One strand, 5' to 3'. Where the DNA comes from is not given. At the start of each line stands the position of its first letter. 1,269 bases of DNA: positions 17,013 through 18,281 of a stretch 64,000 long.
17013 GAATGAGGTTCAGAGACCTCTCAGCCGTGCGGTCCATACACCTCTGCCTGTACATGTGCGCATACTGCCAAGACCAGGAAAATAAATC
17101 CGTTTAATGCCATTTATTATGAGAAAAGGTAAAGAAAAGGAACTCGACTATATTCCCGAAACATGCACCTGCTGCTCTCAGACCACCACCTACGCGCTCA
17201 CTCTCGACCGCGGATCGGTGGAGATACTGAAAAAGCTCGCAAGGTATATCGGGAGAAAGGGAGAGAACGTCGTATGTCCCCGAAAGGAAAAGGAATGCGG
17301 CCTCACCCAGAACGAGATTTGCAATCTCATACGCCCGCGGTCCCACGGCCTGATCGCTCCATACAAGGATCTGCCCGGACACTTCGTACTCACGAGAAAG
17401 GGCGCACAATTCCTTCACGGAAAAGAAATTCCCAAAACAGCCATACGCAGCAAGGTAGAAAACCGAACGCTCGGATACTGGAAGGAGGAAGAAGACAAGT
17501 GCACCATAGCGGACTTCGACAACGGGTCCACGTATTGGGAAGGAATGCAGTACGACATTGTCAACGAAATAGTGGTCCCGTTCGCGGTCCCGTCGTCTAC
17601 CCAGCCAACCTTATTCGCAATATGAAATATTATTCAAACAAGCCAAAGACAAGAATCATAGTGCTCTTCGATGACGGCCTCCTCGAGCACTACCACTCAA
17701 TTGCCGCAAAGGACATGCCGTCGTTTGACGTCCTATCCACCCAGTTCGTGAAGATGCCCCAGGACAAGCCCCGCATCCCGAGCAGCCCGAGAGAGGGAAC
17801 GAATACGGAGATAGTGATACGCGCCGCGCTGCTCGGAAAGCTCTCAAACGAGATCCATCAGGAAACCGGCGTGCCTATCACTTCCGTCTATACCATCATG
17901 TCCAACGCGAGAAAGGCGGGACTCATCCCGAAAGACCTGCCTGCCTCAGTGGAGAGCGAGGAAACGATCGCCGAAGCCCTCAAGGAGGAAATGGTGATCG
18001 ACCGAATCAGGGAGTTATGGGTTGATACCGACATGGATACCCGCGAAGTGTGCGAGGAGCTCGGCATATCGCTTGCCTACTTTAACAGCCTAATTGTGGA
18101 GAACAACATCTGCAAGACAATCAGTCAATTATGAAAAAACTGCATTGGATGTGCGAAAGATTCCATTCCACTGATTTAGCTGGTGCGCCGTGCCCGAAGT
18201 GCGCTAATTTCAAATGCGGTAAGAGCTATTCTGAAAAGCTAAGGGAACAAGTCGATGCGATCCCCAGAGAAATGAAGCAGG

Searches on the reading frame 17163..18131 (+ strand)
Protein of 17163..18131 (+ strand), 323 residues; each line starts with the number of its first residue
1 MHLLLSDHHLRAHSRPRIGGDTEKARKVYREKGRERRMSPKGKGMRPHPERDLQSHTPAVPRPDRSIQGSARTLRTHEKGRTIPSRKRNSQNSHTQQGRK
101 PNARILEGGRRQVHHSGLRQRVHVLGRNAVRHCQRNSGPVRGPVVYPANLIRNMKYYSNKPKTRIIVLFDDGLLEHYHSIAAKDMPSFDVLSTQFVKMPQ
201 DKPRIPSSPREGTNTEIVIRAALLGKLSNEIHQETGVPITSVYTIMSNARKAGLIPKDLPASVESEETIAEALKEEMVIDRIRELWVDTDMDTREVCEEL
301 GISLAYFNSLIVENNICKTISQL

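Call 28: search_protein_families(library=phrogs, max_evalue=0.001, proteins=[window:17163-18131:+])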
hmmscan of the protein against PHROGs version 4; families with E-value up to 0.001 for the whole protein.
window:17163-18131:+ (323 aa): 0 families

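Call 43: search_protein_families(library=pfam, max_evalue=0.1, proteins=[window:17163-18131:+])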
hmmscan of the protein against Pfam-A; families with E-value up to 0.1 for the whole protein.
window:17163-18131:+ (323 aa): 2 families
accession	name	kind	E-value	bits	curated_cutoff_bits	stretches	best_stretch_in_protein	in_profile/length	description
PF08281.18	Sigma70_r4_2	-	0.061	13.4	25.7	0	217-252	18-53/54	Sigma-70, region 4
PF01978.25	TrmB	-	0.074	13.4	25.6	0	229-256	26-53/68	Sugar-specific transcriptional regulator TrmB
